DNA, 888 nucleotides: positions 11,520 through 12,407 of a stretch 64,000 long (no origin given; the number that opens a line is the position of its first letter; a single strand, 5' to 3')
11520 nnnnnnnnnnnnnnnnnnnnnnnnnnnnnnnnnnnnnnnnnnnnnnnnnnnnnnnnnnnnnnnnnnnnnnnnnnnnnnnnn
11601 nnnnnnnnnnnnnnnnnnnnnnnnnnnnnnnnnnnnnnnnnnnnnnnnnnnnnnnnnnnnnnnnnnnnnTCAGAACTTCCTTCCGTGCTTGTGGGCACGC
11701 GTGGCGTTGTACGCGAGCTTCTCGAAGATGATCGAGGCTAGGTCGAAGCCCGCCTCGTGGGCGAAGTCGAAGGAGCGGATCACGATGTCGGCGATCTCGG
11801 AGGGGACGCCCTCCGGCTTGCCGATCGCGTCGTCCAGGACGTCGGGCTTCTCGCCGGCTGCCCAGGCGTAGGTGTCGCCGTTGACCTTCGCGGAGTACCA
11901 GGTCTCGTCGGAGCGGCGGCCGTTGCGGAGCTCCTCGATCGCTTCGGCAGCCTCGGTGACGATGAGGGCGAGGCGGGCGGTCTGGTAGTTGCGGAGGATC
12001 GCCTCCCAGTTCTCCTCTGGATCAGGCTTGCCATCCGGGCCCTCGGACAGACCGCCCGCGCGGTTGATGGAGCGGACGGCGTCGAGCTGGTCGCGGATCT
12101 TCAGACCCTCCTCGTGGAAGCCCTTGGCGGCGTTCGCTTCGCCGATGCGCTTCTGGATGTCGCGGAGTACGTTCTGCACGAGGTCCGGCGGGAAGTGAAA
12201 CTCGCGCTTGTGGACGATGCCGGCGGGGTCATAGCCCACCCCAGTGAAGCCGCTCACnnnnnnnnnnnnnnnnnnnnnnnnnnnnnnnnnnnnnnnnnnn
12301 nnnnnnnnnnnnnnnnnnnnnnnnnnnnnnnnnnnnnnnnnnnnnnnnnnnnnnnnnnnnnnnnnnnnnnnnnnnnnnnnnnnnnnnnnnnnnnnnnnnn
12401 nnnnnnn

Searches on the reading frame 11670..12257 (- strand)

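Call 20: search_protein_families(library=phrogs, max_evalue=0.001, proteins=[window:11670-12257:-])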
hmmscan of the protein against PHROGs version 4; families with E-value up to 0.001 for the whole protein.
window:11670-12257:- (195 aa): 4 families
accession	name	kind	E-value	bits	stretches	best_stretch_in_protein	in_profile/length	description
phrog_3301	-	other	1.6e-28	100.7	1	26-195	45-168/169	pyrophosphatase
phrog_5658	-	other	7.9e-16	59.3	1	87-189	331-408/421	pyrophosphatase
phrog_9236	-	other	1.2e-12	49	1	93-169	30-103/191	pyrophosphatase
phrog_6945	-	unknown function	2.5e-07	31.5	1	133-190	200-257/270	-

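Call 21: search_protein_families(library=pfam, max_evalue=1, proteins=[window:11670-12257:-])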
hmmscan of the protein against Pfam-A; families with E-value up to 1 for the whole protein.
window:11670-12257:- (195 aa): 1 family
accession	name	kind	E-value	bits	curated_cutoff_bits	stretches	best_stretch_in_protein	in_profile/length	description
PF12643.12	MazG-like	-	0.007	17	27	1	146-186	29-68/85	MazG-like family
